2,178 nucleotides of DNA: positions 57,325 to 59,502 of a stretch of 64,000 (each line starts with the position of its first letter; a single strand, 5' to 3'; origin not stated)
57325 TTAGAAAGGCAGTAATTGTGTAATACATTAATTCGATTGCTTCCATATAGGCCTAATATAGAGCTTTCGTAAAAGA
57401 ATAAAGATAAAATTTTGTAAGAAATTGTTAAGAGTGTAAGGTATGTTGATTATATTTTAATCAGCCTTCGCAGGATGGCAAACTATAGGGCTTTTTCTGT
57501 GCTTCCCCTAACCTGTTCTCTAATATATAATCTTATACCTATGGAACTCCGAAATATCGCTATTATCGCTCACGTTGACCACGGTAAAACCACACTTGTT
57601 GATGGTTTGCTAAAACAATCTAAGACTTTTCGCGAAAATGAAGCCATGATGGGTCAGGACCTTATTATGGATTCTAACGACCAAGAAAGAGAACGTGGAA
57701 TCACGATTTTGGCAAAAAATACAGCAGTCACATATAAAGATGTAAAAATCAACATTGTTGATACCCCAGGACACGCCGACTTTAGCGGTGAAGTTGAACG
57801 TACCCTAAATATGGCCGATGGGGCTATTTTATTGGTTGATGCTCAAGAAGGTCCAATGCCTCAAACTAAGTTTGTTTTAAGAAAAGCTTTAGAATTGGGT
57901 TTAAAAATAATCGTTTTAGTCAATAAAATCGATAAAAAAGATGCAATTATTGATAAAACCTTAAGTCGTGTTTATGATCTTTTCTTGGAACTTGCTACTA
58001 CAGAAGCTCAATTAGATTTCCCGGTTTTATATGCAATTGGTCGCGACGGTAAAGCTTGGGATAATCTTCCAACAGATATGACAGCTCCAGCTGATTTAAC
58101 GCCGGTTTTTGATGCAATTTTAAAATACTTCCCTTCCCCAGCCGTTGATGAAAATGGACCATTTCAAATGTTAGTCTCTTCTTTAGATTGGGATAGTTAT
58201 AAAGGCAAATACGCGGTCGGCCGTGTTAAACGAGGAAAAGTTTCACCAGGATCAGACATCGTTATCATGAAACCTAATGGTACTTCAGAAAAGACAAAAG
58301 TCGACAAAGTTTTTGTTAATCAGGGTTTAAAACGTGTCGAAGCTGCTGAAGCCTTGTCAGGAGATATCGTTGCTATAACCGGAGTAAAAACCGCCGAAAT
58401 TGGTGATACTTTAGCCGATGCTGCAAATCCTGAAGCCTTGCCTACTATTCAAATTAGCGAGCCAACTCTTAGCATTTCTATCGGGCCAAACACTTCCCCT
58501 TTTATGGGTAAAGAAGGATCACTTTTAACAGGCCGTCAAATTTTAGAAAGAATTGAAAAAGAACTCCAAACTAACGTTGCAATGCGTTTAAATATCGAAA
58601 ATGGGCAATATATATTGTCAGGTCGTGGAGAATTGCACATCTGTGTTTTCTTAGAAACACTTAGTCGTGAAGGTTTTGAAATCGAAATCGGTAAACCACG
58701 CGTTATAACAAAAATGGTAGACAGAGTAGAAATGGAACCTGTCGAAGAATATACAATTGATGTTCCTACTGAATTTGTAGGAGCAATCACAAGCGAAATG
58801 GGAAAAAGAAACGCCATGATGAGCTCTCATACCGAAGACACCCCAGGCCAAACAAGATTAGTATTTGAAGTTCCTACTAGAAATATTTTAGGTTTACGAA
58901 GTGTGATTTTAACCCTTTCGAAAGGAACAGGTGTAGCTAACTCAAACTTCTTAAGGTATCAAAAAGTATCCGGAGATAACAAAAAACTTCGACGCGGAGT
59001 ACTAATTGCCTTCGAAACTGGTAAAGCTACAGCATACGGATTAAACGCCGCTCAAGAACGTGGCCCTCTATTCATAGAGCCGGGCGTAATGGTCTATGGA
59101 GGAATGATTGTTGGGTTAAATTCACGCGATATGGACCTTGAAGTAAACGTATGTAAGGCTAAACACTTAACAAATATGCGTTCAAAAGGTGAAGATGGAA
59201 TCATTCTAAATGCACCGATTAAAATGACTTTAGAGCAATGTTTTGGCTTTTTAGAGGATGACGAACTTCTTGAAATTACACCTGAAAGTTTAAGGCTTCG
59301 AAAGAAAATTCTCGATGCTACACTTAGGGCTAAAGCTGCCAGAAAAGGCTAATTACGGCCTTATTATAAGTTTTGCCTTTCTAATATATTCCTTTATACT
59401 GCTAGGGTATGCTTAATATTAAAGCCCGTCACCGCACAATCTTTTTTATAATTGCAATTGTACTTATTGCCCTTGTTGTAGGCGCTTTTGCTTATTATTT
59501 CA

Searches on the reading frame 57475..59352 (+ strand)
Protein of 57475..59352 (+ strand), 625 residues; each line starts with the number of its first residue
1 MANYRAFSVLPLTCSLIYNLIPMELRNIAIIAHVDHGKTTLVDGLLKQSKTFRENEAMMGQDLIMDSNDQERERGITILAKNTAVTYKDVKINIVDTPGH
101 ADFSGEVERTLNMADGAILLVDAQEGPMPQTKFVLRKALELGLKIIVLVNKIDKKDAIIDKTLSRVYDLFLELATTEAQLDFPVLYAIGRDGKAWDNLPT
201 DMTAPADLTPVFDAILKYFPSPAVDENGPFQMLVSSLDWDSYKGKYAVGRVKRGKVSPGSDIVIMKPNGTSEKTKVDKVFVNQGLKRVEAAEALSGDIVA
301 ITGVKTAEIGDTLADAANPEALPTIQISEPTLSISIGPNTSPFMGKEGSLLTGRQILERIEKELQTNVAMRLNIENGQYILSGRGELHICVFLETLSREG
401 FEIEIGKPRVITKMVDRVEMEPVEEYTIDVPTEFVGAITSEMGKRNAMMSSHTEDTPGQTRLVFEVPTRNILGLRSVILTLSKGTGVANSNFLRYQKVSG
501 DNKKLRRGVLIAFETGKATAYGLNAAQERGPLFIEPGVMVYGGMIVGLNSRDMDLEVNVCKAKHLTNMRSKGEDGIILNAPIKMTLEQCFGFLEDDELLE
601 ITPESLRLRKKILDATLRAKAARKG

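Call 41: search_protein_families(library=pfam, proteins=[window:57475-59352:+], max_evalue=0.00001)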
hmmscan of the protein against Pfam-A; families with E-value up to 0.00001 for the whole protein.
window:57475-59352:+ (625 aa): 5 families
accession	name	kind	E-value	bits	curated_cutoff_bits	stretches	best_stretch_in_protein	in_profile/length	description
PF00009.33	GTP_EFTU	-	5.2e-56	189.7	26.5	1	24-220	2-187/188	Elongation factor Tu GTP binding domain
PF21018.2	BipA_C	-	1.8e-42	144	23.8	1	507-614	1-109/110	TypA/BipA C-terminal domain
PF00679.30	EFG_C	-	2.9e-18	66.1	27.9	1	420-503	3-86/89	Elongation factor G C-terminus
PF03144.31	GTP_EFTU_D2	-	7.1e-15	55.6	30.3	1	244-314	1-73/73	Elongation factor Tu domain 2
PF22042.2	EF-G_D2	-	4.6e-11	43.1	27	1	229-315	1-83/84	Elongation factor G domain 2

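Call 42: find_related_loci(query=window:57475-59352:+, collection=genome_contigs, flank=200)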
Query window:57475-59352:+ (625 aa) in genome_contigs; peptide patterns used: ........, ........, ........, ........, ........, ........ (x = any residue, [..] = any of these).
206 stretches matched a pattern; 153 encode a relative of the query (tblastn E <= 1e-3); the best 80 are kept; 80 distinct loci.
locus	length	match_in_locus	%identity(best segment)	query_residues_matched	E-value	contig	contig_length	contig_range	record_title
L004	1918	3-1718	85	54-624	0e+0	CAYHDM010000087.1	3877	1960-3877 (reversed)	MAG TPA_asm: uncultured Candidatus Saccharibacteria bacterium isolate ERP119705_co12_185 genome assembly, contig: NODE_3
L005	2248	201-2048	69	10-624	0e+0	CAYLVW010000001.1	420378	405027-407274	MAG TPA_asm: uncultured Candidatus Saccharibacteria bacterium isolate SRP286056_co1_134 genome assembly, contig: NODE_4_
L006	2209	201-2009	69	23-624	0e+0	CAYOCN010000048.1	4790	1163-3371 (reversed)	MAG TPA_asm: uncultured Candidatus Saccharibacteria bacterium isolate SRP272421_co3_296 genome assembly, contig: NODE_67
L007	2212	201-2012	70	23-624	0e+0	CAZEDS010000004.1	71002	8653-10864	MAG TPA_asm: uncultured Candidatus Saccharibacteria bacterium isolate SRP192515_co2_20 genome assembly, contig: NODE_215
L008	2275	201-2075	67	2-617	0e+0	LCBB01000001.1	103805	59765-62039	MAG: candidate division WWE3 bacterium GW2011_GWC2_41_23 UU55_C0001, whole genome shotgun sequence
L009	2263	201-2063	68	10-624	0e+0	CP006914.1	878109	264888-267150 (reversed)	Candidate division WWE3 bacterium RAAC2_WWE3_1 chromosome, complete genome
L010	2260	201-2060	67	12-625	0e+0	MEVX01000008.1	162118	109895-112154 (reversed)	MAG: candidate division WWE3 bacterium RIFOXYB1_FULL_43_24 rifoxyb1_full_scaffold_250, whole genome shotgun sequence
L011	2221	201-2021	68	17-617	0e+0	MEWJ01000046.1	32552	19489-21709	MAG: candidate division WWE3 bacterium RIFOXYD1_FULL_43_17 rifoxyd1_full_scaffold_581, whole genome shotgun sequence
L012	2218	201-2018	61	23-625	0e+0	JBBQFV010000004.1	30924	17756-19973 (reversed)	MAG: Patescibacteria group bacterium isolate Co_metawrap_1003 Cmw_1003_k141_1314221_length_30924_cov_9.0000, whole genom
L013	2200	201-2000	54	20-624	0e+0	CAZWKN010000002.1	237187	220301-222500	MAG TPA_asm: uncultured Gammaproteobacteria bacterium isolate SRP192515_co1_359 genome assembly, contig: NODE_20_length_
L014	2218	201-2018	54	24-624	0e+0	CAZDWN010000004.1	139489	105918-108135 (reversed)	MAG TPA_asm: uncultured Pseudomonadales bacterium isolate SRP170004_co1_144 genome assembly, contig: NODE_115_length_139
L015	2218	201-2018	56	24-624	0e+0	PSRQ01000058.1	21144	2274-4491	MAG: Candidatus Cerribacteria bacterium 'Amazon FNV 2010 28 9' contig_65_19389463_length_21144_multi_3_in_0_out_0, whole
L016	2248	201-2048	52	4-621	0e+0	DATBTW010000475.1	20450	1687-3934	MAG TPA_asm: Ktedonobacterales bacterium isolate SMAG_U4194 k141_1261223, whole genome shotgun sequence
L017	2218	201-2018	54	24-624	0e+0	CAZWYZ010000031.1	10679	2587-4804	MAG TPA_asm: uncultured Pseudomonadales bacterium isolate SRP286056_co1_495 genome assembly, contig: NODE_7978_length_10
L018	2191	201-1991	54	25-624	0e+0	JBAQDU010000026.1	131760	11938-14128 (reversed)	MAG: Clostridiaceae bacterium isolate MFD10577_ilm_asm_bin29 k127_103821, whole genome shotgun sequence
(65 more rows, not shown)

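Call 76: list_cluster_members(proteins=[window:57475-59349:+, window:15009-15611:-])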
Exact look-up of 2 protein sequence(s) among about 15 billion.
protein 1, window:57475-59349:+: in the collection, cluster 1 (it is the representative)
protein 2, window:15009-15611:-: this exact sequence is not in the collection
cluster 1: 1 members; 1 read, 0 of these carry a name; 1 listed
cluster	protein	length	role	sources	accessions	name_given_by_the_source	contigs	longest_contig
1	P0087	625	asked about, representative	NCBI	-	-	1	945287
